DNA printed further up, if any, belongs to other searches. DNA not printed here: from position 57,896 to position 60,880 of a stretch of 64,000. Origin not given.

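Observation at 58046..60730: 894-aa multi-domain protein ending in an RlpA-like DPBB lytic-transglycosylase domain, placed between the lysis cassette and terminase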

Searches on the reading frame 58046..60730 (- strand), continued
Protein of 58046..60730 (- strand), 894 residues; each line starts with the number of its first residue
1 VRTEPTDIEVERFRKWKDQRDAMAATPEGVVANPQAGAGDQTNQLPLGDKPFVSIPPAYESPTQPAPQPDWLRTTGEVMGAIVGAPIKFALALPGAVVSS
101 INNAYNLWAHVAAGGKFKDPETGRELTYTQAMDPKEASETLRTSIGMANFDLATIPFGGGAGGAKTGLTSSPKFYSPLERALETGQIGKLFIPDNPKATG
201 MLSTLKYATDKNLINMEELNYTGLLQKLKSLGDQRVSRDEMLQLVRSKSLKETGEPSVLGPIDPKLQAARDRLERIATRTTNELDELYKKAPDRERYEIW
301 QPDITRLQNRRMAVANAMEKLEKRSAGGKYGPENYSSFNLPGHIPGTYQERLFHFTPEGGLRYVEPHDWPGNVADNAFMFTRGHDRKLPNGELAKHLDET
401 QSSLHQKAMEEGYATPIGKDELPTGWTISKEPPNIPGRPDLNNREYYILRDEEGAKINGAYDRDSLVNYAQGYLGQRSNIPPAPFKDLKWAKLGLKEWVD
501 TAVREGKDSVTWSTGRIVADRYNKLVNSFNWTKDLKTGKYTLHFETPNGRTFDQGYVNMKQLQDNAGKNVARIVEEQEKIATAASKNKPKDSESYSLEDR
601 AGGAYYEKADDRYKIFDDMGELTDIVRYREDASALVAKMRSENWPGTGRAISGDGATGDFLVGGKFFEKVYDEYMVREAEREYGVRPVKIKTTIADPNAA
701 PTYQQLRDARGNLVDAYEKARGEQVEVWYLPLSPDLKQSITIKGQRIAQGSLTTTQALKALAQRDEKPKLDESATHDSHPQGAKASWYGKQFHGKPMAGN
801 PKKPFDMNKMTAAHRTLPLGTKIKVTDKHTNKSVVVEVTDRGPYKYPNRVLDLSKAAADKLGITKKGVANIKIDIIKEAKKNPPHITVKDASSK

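Call 45: search_protein_families(library=pfam, proteins=[L001:8014-8397:+, L001:8394-8762:+, L001:7425-7739:+, L001:7736-8017:+, L001:8917-9141:+, L001:8762-8917:+, L001:9138-9995:+, L001:12809-13393:+, L001:6935-7336:+, L001:3903-4808:+], max_evalue=0.1)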
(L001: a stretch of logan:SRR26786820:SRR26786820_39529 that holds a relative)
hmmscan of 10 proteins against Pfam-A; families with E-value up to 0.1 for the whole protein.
L001:8014-8397:+ (127 aa): 0 families

L001:8394-8762:+ (122 aa): 2 families
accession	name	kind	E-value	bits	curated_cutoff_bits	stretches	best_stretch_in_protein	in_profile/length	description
PF18082.7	NAT_N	-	0.05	15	27.8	1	13-46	69-102/129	N-acyltransferase N-terminal domain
PF21896.2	Talin_IBS2B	-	0.058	13.8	27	1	68-114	25-49/118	Talin IBS2B domain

L001:7425-7739:+ (104 aa): 7 families
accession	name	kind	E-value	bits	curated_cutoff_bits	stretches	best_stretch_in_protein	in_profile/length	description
PF19886.4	DUF6359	-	0.0037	17.5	23.2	1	23-91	15-87/110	Domain of unknown function (DUF6359)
PF24700.1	Vein_beta-barrel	-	0.024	15.1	27.7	1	16-84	8-74/122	Vein beta-barrel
PF15103.11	G0-G1_switch_2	-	0.046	14.6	27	1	19-66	29-75/105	G0/G1 switch protein 2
PF10805.13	DUF2730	-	0.047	14.2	24.9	1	24-102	12-91/102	Protein of unknown function (DUF2730)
PF23831.1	DUF7201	-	0.047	13.8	27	1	56-100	48-96/142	Coiled-coil region of unknown function (DUF7201)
PF24073.1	DUF7365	-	0.071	13.7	27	0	31-82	11-62/101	Coiled-coil region of unknown function (DUF7365)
PF07613.16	DUF1576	-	0.082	12.9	25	0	18-48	125-156/178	Protein of unknown function (DUF1576)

L001:7736-8017:+ (93 aa): 1 family
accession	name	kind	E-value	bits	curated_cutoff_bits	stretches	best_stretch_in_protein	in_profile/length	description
PF20613.4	HipA_2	-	0.09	12.5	27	1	46-81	126-158/240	HipA-like kinase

L001:8917-9141:+ (74 aa): 0 families

L001:8762-8917:+ (51 aa): 0 families

L001:9138-9995:+ (285 aa): 1 family
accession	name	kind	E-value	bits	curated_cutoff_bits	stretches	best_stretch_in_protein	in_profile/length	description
PF18838.6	LPD23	-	9.7e-09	35.3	27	1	29-88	3-56/58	Large polyvalent protein associated domain 23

L001:12809-13393:+ (194 aa): 0 families

L001:6935-7336:+ (133 aa): 0 families

L001:3903-4808:+ (301 aa): 1 family
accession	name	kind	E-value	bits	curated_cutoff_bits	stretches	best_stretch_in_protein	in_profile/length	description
PF13385.13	Laminin_G_3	-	5.7e-06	27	27.6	1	173-263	32-111/151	Concanavalin A-like lectin/glucanases superfamily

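Call 46: search_protein_families(library=phrogs, proteins=[L001:8014-8397:+, L001:8394-8762:+, L001:7425-7739:+, L001:7736-8017:+, L001:8917-9141:+, L001:8762-8917:+, L001:9138-9995:+, L001:12809-13393:+, L001:6935-7336:+, L001:3903-4808:+], max_evalue=0.01)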
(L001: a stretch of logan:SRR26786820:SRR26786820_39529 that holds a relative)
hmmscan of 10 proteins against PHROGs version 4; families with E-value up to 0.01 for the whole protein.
L001:8014-8397:+ (127 aa): 0 families

L001:8394-8762:+ (122 aa): 0 families

L001:7425-7739:+ (104 aa): 4 families
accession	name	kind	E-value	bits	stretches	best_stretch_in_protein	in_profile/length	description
phrog_6179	-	unknown function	2.5e-05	25.8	1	26-99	7-80/93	-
phrog_1863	-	unknown function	0.0048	17.8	1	26-102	4-79/97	-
phrog_19656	-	unknown function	0.0049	18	1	48-103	41-95/99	-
phrog_736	-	unknown function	0.0097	17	0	24-101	21-95/112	-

L001:7736-8017:+ (93 aa): 0 families

L001:8917-9141:+ (74 aa): 0 families

L001:8762-8917:+ (51 aa): 0 families

L001:9138-9995:+ (285 aa): 1 family
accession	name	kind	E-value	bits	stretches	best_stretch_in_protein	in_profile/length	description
phrog_13543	-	unknown function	2.1e-15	56.3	1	28-208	1178-1337/1879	-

L001:12809-13393:+ (194 aa): 0 families

L001:6935-7336:+ (133 aa): 1 family
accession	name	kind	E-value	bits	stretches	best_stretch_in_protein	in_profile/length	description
phrog_14914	-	lysis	0.0098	16.5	1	6-83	33-109/182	holin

L001:3903-4808:+ (301 aa): 1 family
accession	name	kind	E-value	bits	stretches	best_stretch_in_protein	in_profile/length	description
phrog_32455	-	unknown function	0.00015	21.9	1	121-215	32-124/497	-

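Call 48: search_solved_structures(query=L001:8014-8397:+, max_evalue=10)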
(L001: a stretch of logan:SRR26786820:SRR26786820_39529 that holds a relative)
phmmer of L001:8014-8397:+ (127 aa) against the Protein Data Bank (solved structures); distinct sequences matched with E-value up to 10: 1.
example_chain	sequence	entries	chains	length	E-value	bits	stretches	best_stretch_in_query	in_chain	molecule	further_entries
9koh_K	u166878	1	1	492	0.31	13.9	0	82-110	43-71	RB binding protein 4, chromatin remodeling factor,Histone-binding protein RBBP4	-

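Call 71: get_annotated_region(hit=H29, flank=7000)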
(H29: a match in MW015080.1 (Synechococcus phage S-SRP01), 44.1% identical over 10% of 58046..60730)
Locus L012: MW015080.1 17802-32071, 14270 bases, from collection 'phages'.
description: Synechococcus phage S-SRP01, complete genome.
organism: Synechococcus phage S-SRP01 (NCBI taxid 2781607)
taxonomy: Viruses; Duplodnaviria; Heunggongvirae; Uroviricota; Caudoviricetes; Autographiviridae
host: Synechococcus sp. KCZYR4S1; source: Singapore Serangoon Reservoir; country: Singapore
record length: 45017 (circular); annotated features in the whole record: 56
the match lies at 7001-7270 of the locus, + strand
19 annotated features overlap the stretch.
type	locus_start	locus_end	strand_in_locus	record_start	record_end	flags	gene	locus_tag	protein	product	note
CDS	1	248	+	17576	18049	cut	-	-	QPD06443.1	nucleotide pyrophosphohydrolase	MazG nucleotide pyrophosphohydrolase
CDS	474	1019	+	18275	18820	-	-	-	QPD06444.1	putative uncharacterized nin region protein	-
CDS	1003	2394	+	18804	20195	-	-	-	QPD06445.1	ribonucleotide reductase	-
CDS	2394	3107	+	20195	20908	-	-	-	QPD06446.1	class I ribonucleotide reductase beta subunit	-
CDS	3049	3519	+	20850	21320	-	-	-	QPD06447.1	restriction endonuclease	-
CDS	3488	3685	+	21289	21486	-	-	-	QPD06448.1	hypothetical protein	-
CDS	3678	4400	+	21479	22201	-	-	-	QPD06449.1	head-to-tail connector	-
CDS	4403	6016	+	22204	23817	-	-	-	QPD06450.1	hypothetical protein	-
CDS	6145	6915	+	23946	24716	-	-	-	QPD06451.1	capsid assembly protein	-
CDS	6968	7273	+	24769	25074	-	-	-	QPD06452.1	septal ring lytic transglycosylase RlpA family protein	-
CDS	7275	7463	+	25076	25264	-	-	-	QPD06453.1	hypothetical protein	-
CDS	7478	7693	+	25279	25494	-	-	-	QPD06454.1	hypothetical protein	-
CDS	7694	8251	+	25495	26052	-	-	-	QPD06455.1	hypothetical protein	-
CDS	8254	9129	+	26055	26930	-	-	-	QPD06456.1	hypothetical protein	-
CDS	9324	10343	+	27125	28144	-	-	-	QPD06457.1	capsid protein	T7 capsid protein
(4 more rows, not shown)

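Call 72: get_annotated_region(hit=H28, flank=6000)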
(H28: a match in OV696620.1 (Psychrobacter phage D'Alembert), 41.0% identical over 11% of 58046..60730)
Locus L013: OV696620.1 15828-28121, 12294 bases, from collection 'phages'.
description: Psychrobacter phage D'Alembert genome assembly, complete genome: monopartite.
organism: Psychrobacter phage D'Alembert (NCBI taxid 2891959)
taxonomy: Viruses; Duplodnaviria; Heunggongvirae; Uroviricota; Caudoviricetes
host: -; source: French washed-rind cheese surface; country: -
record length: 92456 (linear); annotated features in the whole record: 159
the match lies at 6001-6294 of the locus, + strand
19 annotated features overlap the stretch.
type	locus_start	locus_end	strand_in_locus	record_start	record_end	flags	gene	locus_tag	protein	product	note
CDS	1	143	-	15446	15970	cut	-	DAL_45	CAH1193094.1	Ntn_hydrolase-like protein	-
CDS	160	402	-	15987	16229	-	-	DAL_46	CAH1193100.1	Hypothetical protein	-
CDS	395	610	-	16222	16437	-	-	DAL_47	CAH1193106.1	Hypothetical protein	-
CDS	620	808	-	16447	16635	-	-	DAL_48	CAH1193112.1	Hypothetical protein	-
CDS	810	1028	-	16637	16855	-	-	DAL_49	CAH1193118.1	Hypothetical protein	-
CDS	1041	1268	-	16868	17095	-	-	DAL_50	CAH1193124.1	Hypothetical protein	-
CDS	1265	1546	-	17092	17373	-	-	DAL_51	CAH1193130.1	Hypothetical protein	-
CDS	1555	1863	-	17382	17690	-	-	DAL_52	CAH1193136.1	DNA methylase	-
CDS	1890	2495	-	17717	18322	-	-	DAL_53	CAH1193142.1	S-adenosylmethionine-dependent methyltransferase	-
CDS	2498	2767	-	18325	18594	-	-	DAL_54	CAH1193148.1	Hypothetical protein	-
CDS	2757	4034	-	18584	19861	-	-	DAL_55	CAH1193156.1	Hypothetical protein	-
CDS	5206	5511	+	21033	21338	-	-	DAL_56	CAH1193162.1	Putative chaperonin protein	-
CDS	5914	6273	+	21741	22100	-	-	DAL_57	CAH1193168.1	Endolytic pepdydoglycan transglycosylase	-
CDS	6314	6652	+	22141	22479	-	-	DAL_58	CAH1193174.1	Hypothetical protein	-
CDS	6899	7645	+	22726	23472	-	-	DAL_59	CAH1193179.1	HNH endonuclease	-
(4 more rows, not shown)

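Call 76: predict_structure(alignment_id=A4)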
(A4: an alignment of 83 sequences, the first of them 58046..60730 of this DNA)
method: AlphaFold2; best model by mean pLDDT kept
length: 894 residues; sequences in the alignment: 83
mean_pLDDT: 64.5   pTM: 0.47
mean pLDDT of the five models: 64.5, 64.2, 62.2, 62.1, 61.0
residues with pLDDT >= 90: 135; 70-90: 259; 50-70: 236; < 50: 264
segments of 3 or more residues with pLDDT < 50: 1-5, 27-70, 72-75, 77-96, 129-131, 141-175, 187-190, 254-261, 330-350, 592-597, 599-616, 618-622, 749-752, 765-815, 840-852, 882-894
pLDDT, mean of each block of 10 residues (from residue 1): 53 84 62 33 30 29 37 48 35 46 60 61 58 52 38 26 26 48 55 73 76 73 80 79 66 47 75 91 91 77 92 92 71 41 41 50 59 66 91 94 75 66 86 79 88 91 87 66 69 91 97 91 76 87 79 81 75 87 77 48 45 46 60 67 61 65 80 94 95 67 64 72 89 95 71 53 49 35 28 32 36 49 65 63 36 60 68 63 41 38
secondary structure, 60 per line:
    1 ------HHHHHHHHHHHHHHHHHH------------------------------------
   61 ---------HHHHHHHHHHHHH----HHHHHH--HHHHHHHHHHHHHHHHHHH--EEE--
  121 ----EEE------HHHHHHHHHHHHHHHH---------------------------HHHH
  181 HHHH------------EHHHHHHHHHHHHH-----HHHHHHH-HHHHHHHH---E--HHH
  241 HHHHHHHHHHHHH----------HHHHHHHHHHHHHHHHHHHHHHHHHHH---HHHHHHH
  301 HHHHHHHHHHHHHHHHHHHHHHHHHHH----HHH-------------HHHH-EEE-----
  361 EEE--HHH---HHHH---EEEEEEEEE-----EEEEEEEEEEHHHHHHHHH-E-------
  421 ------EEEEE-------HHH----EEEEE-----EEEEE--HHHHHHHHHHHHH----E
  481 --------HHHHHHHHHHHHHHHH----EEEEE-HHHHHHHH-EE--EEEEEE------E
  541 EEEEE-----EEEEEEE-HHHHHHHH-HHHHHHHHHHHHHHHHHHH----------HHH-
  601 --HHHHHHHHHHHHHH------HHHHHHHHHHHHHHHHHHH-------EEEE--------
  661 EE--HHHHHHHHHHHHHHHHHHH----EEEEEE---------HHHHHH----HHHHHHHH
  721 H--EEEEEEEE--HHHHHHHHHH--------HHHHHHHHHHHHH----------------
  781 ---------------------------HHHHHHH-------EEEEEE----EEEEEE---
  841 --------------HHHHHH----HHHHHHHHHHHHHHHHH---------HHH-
elements in order (helices of 4 or more, strands of 3 or more residues): H7-24 H70-82 H87-92 H95-113 E116-118 E125-127 H134-149 H177-184 H198-210 H216-222 H224-231 H238-253 H264-290 H294-327 H348-351 E353-355 E361-363 H372-375 E379-387 E393-402 H403-411 E427-431 E446-450 E456-460 H463-475 H489-504 E509-513 H515-522 E528-533 E540-545 E551-557 H559-566 H568-586 H603-616 H623-641 E649-652 H665-683 E688-693 H703-708 H713-721 E724-731 H734-743 H752-764 H808-814 E822-827 E832-837 H855-860 H865-881

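Call 79: search_protein_families(library=pfam, proteins=[P0037, P0051, P0057], max_evalue=5)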
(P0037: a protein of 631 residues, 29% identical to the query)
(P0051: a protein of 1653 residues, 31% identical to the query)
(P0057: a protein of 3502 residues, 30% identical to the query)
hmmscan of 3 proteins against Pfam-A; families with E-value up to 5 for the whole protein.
P0037 (631 aa): 0 families

P0051 (1653 aa): 5 families
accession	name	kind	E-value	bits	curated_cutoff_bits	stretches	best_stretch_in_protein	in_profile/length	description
PF18857.6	LPD38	-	2.3e-36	126.1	27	1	1362-1536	1-189/189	Large polyvalent protein associated domain 38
PF18760.7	ART-PolyVal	-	2.7e-13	51.3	31.2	1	91-254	1-135/140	ADP-Ribosyltransferase in polyvalent proteins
PF15513.11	DUF4651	-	0.17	12.3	22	1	200-232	2-34/61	Domain of unknown function (DUF4651)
PF14301.12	DUF4376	-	2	9.4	25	1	502-588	7-81/106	Domain of unknown function (DUF4376)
PF18855.6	baeRF_family11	-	3.9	8.3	27.2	1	1561-1611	32-82/139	Bacterial archaeo-eukaryotic release factor family 11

P0057 (3502 aa): 2 families
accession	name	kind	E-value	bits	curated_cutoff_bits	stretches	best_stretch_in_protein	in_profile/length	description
PF04002.20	RadC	-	6.2e-12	46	22.1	1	2068-2181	4-114/121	RadC-like JAB domain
PF18763.7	ddrB-ParB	-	2.4e-10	41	27.6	1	804-939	2-119/121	ddrB-like ParB superfamily domain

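Call 81: list_cluster_members(proteins=[P0001, P0002])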
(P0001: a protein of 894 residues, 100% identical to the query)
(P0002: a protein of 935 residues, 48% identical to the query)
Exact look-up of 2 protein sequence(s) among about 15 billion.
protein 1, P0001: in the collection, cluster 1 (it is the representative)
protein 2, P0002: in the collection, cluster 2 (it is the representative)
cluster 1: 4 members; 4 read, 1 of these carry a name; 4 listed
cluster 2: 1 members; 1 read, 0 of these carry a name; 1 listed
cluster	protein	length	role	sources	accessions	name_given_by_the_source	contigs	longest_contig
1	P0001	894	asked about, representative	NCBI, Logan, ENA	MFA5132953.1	MAG: septal ring lytic transglycosylase RlpA family protein [Candidatus Paceibacterota ...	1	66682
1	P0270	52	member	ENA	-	-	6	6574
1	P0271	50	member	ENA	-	-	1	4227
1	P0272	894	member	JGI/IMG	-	-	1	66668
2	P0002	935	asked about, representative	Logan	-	-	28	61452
